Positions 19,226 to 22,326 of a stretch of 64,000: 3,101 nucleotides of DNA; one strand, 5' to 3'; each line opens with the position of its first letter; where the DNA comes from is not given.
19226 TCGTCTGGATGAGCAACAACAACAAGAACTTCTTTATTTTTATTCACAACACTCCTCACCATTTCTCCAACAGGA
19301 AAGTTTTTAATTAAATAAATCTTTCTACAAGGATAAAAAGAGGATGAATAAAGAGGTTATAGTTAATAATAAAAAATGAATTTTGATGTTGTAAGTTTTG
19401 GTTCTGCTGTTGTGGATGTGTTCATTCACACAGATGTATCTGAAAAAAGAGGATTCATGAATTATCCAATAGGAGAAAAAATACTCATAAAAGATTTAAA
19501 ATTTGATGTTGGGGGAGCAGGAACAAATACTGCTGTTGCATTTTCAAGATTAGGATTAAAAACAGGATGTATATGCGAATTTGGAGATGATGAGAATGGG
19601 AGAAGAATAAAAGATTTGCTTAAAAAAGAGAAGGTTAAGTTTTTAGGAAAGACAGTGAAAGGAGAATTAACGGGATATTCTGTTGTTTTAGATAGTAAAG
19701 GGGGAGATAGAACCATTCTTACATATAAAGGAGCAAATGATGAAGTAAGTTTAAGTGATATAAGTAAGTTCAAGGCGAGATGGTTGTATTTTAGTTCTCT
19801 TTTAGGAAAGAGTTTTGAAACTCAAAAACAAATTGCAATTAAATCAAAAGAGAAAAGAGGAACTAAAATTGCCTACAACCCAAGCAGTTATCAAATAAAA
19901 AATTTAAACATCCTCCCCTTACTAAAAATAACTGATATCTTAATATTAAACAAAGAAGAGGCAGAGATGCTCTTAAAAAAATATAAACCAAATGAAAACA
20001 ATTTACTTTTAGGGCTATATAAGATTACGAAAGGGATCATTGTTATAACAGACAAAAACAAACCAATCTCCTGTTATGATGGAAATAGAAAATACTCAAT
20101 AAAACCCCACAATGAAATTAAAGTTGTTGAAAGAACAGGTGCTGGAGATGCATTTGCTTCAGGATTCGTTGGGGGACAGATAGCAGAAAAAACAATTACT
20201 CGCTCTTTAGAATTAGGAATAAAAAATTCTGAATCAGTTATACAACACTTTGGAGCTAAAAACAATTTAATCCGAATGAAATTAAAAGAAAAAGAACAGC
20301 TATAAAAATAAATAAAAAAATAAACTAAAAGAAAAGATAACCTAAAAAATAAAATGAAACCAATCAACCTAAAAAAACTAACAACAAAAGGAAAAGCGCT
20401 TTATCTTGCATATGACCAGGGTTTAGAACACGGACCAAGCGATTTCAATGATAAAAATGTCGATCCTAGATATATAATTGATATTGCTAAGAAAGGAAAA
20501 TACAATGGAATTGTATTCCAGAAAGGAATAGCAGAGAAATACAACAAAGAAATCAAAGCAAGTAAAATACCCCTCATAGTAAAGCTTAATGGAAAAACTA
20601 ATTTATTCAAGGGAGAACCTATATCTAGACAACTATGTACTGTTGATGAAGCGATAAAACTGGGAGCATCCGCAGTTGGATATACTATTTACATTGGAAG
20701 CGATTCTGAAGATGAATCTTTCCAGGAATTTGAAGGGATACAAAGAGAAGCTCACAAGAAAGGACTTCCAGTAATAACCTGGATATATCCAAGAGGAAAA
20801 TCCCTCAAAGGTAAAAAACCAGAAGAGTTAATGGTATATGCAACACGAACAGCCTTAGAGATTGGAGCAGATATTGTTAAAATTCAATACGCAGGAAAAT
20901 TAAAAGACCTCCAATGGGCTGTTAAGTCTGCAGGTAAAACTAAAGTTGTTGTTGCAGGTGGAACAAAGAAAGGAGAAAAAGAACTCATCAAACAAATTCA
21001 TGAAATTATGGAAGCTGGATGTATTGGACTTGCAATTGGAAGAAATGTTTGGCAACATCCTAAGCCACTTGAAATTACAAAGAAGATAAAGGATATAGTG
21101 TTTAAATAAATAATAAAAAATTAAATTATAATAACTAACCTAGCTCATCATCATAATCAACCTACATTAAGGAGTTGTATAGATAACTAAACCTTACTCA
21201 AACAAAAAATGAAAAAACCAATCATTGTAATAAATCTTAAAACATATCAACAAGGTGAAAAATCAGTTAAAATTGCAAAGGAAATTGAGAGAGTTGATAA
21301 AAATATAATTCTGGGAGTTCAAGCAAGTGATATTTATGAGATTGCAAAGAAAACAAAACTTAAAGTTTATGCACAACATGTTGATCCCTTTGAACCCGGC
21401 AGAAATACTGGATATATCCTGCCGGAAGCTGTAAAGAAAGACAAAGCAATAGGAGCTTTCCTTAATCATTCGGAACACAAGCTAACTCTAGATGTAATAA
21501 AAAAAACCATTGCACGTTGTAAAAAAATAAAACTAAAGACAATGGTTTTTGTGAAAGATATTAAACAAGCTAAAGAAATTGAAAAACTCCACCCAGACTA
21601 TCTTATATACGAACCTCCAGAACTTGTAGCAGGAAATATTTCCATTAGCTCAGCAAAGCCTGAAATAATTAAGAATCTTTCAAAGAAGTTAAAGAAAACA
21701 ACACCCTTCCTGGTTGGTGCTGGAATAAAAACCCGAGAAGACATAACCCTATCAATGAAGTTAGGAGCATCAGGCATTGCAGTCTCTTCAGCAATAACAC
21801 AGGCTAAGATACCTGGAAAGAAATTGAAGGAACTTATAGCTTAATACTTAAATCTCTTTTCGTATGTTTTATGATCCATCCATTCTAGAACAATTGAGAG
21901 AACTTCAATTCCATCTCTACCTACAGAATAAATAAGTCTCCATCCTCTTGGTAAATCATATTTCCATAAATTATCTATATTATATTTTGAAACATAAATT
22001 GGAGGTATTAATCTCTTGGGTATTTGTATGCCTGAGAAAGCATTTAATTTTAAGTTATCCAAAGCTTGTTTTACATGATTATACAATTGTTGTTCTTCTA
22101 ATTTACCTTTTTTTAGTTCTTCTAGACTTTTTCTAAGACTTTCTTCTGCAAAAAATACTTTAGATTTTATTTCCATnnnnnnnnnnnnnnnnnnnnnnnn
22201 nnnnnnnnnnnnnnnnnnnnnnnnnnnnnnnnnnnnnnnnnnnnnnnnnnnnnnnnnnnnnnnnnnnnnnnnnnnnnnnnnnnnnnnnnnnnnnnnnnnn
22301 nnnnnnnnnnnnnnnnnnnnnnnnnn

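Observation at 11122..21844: Metabolic island that seems to link N-glycan/amino-sugar salvage to lower glycolysis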

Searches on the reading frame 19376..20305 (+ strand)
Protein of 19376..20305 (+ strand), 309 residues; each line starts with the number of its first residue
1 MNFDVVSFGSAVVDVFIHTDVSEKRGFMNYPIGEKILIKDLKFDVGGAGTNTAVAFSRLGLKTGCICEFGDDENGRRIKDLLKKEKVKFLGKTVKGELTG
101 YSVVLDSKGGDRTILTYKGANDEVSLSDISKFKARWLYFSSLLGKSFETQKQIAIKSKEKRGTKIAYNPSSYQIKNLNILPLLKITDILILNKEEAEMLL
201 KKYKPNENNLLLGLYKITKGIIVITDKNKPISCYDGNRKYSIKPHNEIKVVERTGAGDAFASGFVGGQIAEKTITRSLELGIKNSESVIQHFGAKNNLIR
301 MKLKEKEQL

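Call 3: search_protein_families(library=pfam, proteins=[window:19376-20305:+], max_evalue=0.01)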
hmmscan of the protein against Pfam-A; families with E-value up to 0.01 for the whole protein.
window:19376-20305:+ (309 aa): 1 family
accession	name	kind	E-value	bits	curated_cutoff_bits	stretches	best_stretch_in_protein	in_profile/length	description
PF00294.29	PfkB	-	4.7e-37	128.4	25.8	1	4-297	3-298/302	pfkB family carbohydrate kinase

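Call 4: search_protein_families(library=ncbifam, proteins=[window:19376-20305:+], max_evalue=0.01)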
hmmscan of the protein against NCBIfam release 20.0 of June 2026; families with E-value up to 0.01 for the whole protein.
window:19376-20305:+ (309 aa): 18 families
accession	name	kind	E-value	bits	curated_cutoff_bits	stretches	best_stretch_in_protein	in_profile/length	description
TIGR02152.1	D_ribokin_bact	equivalog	9.7e-32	110.5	299.65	1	6-297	2-289/298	ribokinase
NF053626.1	RibKinHalex1628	equivalog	3.3e-23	82.6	330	1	37-295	29-279/293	ATP-dependent ribose-1-phosphate kinase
TIGR04382.1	myo_inos_iolC_N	equivalog_domain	1.8e-22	80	300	1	39-291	27-292/309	5-dehydro-2-deoxygluconokinase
NF041134.1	R1P_kin_Thcocales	equivalog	1e-21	77.6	500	1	4-301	2-275/291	ADP-dependent ribose-1-phosphate kinase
NF008353.0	PRK11142.1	equivalog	3.8e-20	72.6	341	1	33-296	26-291/307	ribokinase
NF007321.0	PRK09813.1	equivalog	4.5e-18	65.7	247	1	46-294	24-260/261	fructoselysine 6-kinase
NF006957.1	PRK09434.1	equivalog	3.4e-17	62.9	450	1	45-275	26-267/302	fructokinase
NF040938.1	KDG_KDGal_kin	equivalog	4.2e-14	52.4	400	1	178-301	175-296/305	bifunctional 2-dehydro-3-deoxygluconokinase/2-dehydro-3-deoxygalactonokinase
NF041164.1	NucKinThplmales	equivalog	6.2e-12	45.3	450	1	18-291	9-274/295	nucleoside kinase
NF041332.1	KDG_KDGal_kin_Halo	equivalog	8.9e-11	41.8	440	2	39-88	26-75/320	bifunctional 2-dehydro-3-deoxygluconokinase/2-dehydro-3-deoxygalactonokinase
NF041633.1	trifunc_aldol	exception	2.7e-09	36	700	1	234-283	498-546/580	KHG/KDPG aldolase/sugar kinase fusion protein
TIGR02198.1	rfaE_dom_I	equivalog_domain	2.8e-09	36.5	345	2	188-296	193-304/315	D-glycero-beta-D-manno-heptose-7-phosphate kinase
TIGR03828.1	pfkB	equivalog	4.8e-09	35.7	292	1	33-293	22-286/305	1-phosphofructokinase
NF047869.1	myo_kin_aldol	exception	5.7e-09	34.9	600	1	44-88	37-81/586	bifunctional 5-dehydro-2-deoxygluconokinase/5-dehydro-2-deoxyphosphogluconate aldolase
TIGR03168.1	1-PFK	subfamily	2.5e-08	33.2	216.4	2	32-120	21-107/305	hexose kinase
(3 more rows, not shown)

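Call 18: search_solved_structures(query=window:19376-20305:+, max_evalue=0.00001, show_alignments=1)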
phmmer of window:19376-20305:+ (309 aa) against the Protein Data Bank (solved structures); distinct sequences matched with E-value up to 0.00001: 30.
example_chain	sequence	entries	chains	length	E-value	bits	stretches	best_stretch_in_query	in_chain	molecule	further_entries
3i3y_A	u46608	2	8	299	1.1e-14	57.6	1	42-200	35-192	Carbohydrate kinase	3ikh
1gqt_A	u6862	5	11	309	1.8e-11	47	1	30-281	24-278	RIBOKINASE | PROTEIN (RIBOKINASE)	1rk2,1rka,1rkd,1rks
3h49_A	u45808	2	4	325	1e-10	44.6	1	2-299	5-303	Ribokinase | Uncharacterized sugar kinase ydjH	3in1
2qcv_A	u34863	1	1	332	2.3e-10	43.4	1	42-292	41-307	Putative 5-dehydro-2-deoxygluconokinase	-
3ry7_A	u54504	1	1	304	4.8e-10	42.4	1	32-298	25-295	Ribokinase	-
8cqx_A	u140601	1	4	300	6.5e-10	41.9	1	33-268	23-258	Ribokinase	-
4x8f_A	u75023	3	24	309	7.2e-10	41.8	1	33-298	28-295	Ribokinase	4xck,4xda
6znx_A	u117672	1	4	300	1e-09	41.3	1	33-268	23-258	Ribokinase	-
1v19_A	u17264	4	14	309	4.8e-09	39.1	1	41-280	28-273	2-KETO-3-DEOXYGLUCONATE KINASE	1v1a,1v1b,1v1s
3ubo_A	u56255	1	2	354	5.6e-09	38.9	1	2-293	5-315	adenosine kinase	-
1tyy_A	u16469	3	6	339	7.1e-09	38.5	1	46-144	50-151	putative sugar kinase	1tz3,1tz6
3hj6_A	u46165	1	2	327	8.1e-09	38.3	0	221-290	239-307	Fructokinase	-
6cw5_A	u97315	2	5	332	9.8e-09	38.1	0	33-122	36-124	Ribokinase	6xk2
6wjz_A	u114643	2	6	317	1e-08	38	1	42-263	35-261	Ribokinase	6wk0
5byc_A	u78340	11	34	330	1.2e-08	37.8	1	42-263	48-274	Ribokinase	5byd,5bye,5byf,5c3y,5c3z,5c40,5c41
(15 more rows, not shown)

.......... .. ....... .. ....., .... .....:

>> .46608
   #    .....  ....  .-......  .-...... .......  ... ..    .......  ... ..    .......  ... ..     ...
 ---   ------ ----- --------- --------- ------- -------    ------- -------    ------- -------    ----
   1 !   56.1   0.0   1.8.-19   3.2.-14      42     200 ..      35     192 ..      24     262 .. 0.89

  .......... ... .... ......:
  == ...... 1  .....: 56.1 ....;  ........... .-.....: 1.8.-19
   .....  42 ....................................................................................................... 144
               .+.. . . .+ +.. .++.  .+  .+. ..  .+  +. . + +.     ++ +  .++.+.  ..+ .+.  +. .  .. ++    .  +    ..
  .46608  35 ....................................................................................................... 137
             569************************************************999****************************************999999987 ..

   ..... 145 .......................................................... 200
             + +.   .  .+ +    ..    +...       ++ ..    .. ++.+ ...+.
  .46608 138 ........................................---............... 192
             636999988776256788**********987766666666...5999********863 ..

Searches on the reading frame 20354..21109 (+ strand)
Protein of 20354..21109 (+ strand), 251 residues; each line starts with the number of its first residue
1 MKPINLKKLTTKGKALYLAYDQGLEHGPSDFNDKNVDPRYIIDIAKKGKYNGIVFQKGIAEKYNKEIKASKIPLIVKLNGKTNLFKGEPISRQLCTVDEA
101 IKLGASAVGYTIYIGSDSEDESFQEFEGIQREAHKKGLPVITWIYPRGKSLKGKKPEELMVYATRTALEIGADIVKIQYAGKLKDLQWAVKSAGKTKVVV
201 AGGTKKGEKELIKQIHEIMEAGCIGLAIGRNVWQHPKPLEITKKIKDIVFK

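Call 3: search_protein_families(library=pfam, proteins=[window:20354-21109:+], max_evalue=0.01)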
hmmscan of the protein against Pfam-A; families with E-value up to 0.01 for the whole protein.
window:20354-21109:+ (251 aa): 1 family
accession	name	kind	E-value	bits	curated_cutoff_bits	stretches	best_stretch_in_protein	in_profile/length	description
PF01791.15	DeoC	-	4.6e-44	151.2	23.8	1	17-235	3-229/229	DeoC/LacD family aldolase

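Call 4: search_protein_families(library=ncbifam, proteins=[window:20354-21109:+], max_evalue=0.01)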
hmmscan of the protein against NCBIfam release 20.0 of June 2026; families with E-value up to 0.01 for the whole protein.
window:20354-21109:+ (251 aa): 11 families
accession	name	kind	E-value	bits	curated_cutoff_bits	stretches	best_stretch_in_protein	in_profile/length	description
NF005556.0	PRK07226.1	subfamily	1.1e-62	211.9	241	1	3-250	7-252/267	2-amino-3,7-dideoxy-D-threo-hept-6-ulosonate synthase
NF040816.1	Fbpase1_Arch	equivalog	7.3e-57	192.9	430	1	4-250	10-258/271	class I fructose-bisphosphate aldolase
TIGR01949.1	ADH_synth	equivalog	1.4e-49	169.1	299.45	1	2-250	3-245/255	2-amino-3,7-dideoxy-D-threo-hept-6-ulosonate synthase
NF005321.0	PRK06852.1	equivalog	1.5e-48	165.5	420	1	9-247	30-289/308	aldolase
NF006704.0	PRK09250.1-1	equivalog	1.3e-43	149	277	2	8-180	33-211/308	class I fructose-bisphosphate aldolase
NF006081.0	PRK08227.1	equivalog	5e-27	94.9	297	1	11-249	47-273/291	3-hydroxy-5-phosphonooxypentane-2,4-dione thiolase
NF041223.1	BagB_FevI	exception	3.1e-26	92.1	500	1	49-249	55-254/257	bagremycin/ferroverdin biosynthesis DhnA-type aldolase BagB/FevI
NF006707.0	PRK09250.1-4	equivalog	2.2e-23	82.9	327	1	8-178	64-242/355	class I fructose-bisphosphate aldolase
NF006706.0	PRK09250.1-3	equivalog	6.6e-18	64.7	664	1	5-180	58-241/350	class I fructose-bisphosphate aldolase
NF006705.0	PRK09250.1-2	equivalog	4.9e-13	48.6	682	1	8-177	61-238/349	class I fructose-bisphosphate aldolase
NF041755.1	RuMP_HxlAB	equivalog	0.0055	15.7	500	1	169-249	128-210/391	bifunctional 3-hexulose-6-phosphate synthase/6-phospho-3-hexuloisomerase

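Call 74: search_solved_structures(query=window:20354-21109:+, max_evalue=0.000001)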
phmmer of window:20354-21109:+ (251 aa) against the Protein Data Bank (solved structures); distinct sequences matched with E-value up to 0.000001: 8.
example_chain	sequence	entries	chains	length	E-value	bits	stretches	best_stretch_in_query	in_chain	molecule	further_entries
1ojx_A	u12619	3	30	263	1.9e-73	250.4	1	9-250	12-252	FRUCTOSE-BISPHOSPHATE ALDOLASE CLASS I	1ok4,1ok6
2yce_A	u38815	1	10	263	1.8e-72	247.2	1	9-250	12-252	FRUCTOSE-BISPHOSPHATE ALDOLASE CLASS 1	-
1w8s_A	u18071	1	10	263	6.4e-71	242.2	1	9-250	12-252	FRUCTOSE-BISPHOSPHATE ALDOLASE CLASS I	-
2qjg_A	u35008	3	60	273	1.8e-36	129.4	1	14-249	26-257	Putative aldolase MJ0400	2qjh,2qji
4moz_A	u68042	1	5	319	9.7e-28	100.7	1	10-245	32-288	Fructose-bisphosphate aldolase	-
3gkf_O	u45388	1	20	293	3.7e-17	66.1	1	12-249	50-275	Aldolase lsrF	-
3glc_A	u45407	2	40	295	3.8e-17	66.1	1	12-249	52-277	Aldolase lsrF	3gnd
4p2v_A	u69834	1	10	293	2.5e-16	63.4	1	12-249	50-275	Uncharacterized aldolase LsrF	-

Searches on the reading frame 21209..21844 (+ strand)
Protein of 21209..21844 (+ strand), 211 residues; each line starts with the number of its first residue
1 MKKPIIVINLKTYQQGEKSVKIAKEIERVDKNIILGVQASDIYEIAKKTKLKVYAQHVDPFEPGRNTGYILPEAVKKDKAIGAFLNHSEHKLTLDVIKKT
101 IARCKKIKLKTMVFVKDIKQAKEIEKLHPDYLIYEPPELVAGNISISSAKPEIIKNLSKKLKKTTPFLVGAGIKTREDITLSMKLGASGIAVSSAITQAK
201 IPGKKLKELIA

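Call 8: search_protein_families(library=pfam, proteins=[window:21209-21844:+], max_evalue=0.01)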
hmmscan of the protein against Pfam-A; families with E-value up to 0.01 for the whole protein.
window:21209-21844:+ (211 aa): 6 families
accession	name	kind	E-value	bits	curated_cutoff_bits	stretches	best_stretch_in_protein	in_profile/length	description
PF00121.24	TIM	-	1.6e-21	77.4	20.1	1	4-200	1-236/245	Triosephosphate isomerase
PF05690.20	ThiG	-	2.3e-05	24.3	23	1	150-202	163-213/247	Thiazole biosynthesis protein ThiG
PF02581.23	TMP-TENI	-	0.00025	20.9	27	0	115-196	102-180/180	Thiamine monophosphate synthase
PF00290.26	Trp_syntA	-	0.001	18.5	27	1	141-198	173-231/259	Tryptophan synthase alpha chain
PF00977.27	His_biosynth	-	0.0037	17.2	23.6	1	149-198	60-107/228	Histidine biosynthesis protein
PF03060.21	NMO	-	0.0099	15.7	28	0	99-196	127-225/331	Nitronate monooxygenase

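Call 45: search_protein_families(library=ncbifam, proteins=[window:21209-21844:+], max_evalue=0.001)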
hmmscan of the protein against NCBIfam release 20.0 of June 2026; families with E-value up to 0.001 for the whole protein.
window:21209-21844:+ (211 aa): 6 families
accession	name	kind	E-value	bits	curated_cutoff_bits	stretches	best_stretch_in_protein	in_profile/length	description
NF003302.0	PRK04302.1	subfamily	2.7e-66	223.5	132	1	1-210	1-219/223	triose-phosphate isomerase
TIGR00419.1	tim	equivalog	2.4e-24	86.4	130.6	1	6-199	2-227/228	triose-phosphate isomerase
NF000736.0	PRK00043.2-3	equivalog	5.3e-05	22.7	227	1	161-210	154-202/207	thiamine phosphate synthase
TIGR00735.1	hisF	equivalog_domain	0.00013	21.4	294.55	1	116-198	24-109/254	imidazole glycerol phosphate synthase subunit HisF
TIGR03572.1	WbuZ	equivalog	0.00013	21.4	299.7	1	104-198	9-108/232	glycosyl amidation-associated protein WbuZ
TIGR00262.1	trpA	equivalog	0.0005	19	102.35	1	146-198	182-232/256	tryptophan synthase subunit alpha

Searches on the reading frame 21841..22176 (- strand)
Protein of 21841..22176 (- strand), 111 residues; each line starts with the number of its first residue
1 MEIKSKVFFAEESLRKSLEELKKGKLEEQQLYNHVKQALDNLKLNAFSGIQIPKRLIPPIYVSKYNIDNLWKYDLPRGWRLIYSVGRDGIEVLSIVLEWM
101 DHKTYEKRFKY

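Call 8: search_protein_families(library=pfam, proteins=[window:21841-22176:-], max_evalue=0.01)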
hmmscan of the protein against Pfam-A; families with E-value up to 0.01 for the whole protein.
window:21841-22176:- (111 aa): 2 families
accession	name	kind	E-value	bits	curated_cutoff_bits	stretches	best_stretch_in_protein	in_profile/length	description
PF05016.21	ParE_toxin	-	0.0062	17.5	23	1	16-95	9-82/89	ParE toxin of type II toxin-antitoxin system, parDE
PF06769.20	YoeB_toxin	-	0.0069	16.8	27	0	19-95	7-76/80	YoeB-like toxin of bacterial type II toxin-antitoxin system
